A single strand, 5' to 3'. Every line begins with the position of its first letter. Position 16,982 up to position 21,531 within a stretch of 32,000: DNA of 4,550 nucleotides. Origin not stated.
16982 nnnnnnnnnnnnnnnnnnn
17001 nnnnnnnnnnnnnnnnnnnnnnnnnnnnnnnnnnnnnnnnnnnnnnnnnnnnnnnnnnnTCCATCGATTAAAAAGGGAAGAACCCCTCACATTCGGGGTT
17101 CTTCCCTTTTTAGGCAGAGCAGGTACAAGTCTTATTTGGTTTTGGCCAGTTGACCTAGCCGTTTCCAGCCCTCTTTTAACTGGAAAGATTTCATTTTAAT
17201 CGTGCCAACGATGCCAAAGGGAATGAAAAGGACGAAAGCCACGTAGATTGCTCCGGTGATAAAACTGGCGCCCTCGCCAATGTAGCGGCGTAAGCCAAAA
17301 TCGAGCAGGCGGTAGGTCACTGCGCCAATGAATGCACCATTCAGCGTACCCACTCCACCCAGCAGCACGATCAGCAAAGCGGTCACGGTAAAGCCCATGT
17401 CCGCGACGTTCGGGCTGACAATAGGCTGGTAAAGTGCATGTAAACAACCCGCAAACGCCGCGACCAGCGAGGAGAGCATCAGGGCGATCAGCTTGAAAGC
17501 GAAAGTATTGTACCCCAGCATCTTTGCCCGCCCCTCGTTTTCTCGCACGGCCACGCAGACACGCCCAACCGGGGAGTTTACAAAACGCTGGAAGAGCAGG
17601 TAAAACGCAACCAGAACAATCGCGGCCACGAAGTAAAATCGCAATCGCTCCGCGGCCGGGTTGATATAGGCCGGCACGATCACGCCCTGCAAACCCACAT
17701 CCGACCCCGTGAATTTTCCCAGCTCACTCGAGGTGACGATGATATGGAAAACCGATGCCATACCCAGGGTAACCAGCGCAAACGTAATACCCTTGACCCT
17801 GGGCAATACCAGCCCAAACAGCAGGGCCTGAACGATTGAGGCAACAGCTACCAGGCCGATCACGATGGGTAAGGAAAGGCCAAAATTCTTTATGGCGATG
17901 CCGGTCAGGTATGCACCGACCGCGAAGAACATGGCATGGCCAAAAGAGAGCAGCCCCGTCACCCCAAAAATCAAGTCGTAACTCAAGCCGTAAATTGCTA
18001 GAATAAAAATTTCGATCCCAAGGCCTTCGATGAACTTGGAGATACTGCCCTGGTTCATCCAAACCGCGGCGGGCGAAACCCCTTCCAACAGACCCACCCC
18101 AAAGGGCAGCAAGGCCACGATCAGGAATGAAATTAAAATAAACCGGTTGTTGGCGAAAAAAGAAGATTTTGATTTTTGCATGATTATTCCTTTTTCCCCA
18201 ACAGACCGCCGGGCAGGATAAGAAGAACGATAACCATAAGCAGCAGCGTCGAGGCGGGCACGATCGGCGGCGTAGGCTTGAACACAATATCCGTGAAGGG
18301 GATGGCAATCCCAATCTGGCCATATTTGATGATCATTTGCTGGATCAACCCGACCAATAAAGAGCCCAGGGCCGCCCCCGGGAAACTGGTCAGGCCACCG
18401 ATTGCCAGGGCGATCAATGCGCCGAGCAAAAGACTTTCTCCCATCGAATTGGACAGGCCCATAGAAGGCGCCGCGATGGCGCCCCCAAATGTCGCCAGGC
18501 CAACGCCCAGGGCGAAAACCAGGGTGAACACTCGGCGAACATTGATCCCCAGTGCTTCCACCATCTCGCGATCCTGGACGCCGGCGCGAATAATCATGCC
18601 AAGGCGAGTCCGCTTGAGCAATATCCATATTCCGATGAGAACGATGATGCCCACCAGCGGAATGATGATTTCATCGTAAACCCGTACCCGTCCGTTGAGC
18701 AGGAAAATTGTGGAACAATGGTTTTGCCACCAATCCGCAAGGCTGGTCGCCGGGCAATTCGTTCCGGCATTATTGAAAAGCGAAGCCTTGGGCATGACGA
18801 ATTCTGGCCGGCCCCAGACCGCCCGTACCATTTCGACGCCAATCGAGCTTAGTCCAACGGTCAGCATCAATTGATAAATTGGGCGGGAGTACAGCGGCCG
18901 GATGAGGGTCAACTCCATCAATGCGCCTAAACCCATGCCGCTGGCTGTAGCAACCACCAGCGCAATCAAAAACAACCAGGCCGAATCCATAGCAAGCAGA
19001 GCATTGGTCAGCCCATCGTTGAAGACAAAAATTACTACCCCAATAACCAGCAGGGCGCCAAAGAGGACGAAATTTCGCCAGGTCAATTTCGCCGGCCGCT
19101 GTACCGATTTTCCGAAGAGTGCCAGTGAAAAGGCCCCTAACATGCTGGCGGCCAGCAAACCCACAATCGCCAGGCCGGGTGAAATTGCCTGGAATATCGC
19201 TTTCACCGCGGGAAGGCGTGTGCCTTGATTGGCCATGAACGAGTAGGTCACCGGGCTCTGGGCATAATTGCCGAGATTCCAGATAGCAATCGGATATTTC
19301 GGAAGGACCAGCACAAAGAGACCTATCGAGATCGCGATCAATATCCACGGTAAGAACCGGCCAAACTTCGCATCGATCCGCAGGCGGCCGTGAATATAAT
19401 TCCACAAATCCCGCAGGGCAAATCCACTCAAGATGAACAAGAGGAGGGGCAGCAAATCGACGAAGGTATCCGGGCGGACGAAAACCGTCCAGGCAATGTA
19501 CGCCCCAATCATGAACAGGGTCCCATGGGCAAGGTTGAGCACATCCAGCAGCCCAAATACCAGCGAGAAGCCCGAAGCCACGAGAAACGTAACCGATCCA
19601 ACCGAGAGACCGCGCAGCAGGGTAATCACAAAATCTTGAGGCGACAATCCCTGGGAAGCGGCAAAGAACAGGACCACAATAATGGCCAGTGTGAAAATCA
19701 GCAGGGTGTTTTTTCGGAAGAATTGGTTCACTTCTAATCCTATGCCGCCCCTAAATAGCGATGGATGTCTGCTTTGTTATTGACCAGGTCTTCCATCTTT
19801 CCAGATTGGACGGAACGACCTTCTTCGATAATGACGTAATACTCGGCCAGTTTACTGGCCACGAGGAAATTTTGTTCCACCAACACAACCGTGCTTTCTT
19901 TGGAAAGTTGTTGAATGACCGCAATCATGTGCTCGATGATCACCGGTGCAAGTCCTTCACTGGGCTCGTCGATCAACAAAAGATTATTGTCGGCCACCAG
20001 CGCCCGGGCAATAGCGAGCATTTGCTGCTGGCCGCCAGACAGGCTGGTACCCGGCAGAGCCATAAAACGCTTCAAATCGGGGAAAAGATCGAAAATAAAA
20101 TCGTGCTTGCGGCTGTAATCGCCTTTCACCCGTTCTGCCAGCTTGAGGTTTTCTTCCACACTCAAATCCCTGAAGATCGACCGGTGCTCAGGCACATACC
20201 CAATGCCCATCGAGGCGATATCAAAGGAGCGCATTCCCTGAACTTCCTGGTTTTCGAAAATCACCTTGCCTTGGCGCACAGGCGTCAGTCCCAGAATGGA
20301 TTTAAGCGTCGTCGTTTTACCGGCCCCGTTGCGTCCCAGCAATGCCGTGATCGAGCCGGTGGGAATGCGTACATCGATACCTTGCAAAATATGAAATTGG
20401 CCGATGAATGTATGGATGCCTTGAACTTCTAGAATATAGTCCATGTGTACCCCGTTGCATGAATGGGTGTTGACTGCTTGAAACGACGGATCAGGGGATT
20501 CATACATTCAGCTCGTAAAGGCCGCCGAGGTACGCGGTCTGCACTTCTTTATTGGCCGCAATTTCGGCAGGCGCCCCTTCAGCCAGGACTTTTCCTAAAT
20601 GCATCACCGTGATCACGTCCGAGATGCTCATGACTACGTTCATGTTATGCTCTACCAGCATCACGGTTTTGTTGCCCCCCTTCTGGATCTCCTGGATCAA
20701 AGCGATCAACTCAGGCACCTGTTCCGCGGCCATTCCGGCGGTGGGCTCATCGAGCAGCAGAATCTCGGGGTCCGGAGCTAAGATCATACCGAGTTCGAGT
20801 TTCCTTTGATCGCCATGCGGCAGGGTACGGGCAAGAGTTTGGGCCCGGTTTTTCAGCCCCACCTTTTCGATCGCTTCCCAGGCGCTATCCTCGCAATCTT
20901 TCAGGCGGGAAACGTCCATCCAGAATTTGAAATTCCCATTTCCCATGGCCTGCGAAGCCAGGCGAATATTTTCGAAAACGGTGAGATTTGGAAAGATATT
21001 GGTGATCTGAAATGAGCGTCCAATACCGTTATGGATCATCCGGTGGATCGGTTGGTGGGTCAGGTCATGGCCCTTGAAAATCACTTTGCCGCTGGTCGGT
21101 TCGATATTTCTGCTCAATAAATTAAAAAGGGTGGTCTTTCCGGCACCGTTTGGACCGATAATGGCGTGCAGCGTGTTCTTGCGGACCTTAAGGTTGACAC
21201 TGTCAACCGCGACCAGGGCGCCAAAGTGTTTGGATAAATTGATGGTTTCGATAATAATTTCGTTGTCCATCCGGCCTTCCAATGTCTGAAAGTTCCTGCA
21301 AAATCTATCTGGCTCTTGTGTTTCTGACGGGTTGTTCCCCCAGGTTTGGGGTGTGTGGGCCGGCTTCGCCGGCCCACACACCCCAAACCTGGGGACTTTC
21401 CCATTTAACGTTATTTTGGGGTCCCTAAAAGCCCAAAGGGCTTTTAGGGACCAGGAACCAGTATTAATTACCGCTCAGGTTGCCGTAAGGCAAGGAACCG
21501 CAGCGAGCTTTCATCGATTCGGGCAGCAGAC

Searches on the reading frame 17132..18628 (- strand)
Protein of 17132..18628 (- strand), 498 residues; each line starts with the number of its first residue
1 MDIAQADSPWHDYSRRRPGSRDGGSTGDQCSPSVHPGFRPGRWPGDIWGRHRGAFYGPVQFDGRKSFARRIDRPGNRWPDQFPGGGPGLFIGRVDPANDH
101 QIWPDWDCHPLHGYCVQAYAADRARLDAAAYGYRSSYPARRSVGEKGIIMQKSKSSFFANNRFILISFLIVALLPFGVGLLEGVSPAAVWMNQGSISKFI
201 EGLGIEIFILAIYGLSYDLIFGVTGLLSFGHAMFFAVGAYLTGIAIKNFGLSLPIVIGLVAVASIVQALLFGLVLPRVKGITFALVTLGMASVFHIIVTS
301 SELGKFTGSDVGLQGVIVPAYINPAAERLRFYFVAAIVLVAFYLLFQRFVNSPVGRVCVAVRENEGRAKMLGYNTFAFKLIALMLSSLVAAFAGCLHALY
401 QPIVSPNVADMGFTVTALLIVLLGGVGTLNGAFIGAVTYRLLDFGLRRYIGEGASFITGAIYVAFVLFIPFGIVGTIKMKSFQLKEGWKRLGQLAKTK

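Call 8: search_protein_families(library=pfam, proteins=[window:17132-18628:-], max_evalue=0.01)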
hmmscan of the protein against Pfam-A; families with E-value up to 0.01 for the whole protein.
window:17132-18628:- (498 aa): 1 family
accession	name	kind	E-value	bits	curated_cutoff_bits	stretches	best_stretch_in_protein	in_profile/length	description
PF02653.21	BPD_transp_2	-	5e-37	127.9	26.8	1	206-463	8-266/269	Branched-chain amino acid transport system / permease component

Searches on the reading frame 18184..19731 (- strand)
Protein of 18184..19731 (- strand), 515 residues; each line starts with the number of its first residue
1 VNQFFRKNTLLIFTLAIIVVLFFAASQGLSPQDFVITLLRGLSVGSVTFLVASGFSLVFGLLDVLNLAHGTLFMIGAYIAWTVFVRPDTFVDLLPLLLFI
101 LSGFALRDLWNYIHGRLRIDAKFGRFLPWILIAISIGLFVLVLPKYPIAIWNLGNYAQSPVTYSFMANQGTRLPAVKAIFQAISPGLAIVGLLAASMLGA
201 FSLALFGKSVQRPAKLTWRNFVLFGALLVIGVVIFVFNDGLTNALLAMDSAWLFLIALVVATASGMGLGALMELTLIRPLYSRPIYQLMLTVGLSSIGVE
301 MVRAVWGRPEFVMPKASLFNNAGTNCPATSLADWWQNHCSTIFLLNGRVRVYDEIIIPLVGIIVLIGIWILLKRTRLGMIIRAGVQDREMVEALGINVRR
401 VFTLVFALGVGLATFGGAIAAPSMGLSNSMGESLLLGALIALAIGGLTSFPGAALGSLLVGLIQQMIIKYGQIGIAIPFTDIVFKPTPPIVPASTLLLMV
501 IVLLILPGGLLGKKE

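Call 8: search_protein_families(library=pfam, proteins=[window:18184-19731:-], max_evalue=0.01)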
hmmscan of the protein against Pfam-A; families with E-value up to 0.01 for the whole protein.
window:18184-19731:- (515 aa): 1 family
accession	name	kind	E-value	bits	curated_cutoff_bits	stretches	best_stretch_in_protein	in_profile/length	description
PF02653.21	BPD_transp_2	-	1.2e-29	103.8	26.8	2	240-505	54-267/269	Branched-chain amino acid transport system / permease component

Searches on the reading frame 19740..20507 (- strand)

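Call 72: search_protein_families(library=pfam, proteins=[window:19740-20507:-], max_evalue=0.001)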
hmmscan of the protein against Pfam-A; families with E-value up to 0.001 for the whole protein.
window:19740-20507:- (255 aa): 3 families
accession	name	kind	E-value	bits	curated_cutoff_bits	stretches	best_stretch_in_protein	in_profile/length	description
PF00005.33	ABC_tran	-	2.8e-29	102.9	25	1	41-183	1-136/137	ABC transporter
PF13304.12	AAA_21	-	8.9e-09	36.3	27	0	154-208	236-294/304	AAA domain, putative AbiEii toxin, Type IV TA system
PF02463.25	SMC_N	-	5e-05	23.3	40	1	49-210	21-195/220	RecF/RecN/SMC N terminal domain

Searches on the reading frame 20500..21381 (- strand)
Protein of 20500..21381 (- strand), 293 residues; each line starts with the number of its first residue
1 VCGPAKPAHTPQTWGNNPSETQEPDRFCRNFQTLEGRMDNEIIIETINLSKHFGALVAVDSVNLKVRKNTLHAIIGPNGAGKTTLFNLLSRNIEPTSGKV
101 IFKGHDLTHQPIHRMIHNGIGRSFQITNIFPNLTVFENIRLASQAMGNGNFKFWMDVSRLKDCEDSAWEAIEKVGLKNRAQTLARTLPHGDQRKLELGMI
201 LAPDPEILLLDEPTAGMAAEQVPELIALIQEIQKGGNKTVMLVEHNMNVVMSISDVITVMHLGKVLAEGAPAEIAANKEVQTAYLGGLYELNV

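Call 72: search_protein_families(library=pfam, proteins=[window:20500-21381:-], max_evalue=0.001)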
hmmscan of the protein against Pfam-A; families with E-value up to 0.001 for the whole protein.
window:20500-21381:- (293 aa): 4 families
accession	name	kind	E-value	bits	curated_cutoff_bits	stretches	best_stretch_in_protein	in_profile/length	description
PF00005.33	ABC_tran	-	7.2e-31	108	25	1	60-215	2-137/137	ABC transporter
PF13304.12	AAA_21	-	6.4e-09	36.7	27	1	71-90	1-20/304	AAA domain, putative AbiEii toxin, Type IV TA system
PF12399.14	BCA_ABC_TP_C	-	8e-09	35.4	25.5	1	264-287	1-24/27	Branched-chain amino acid ATP-binding cassette transporter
PF13476.12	AAA_23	-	0.00097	20.3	27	0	71-89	21-39/201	AAA domain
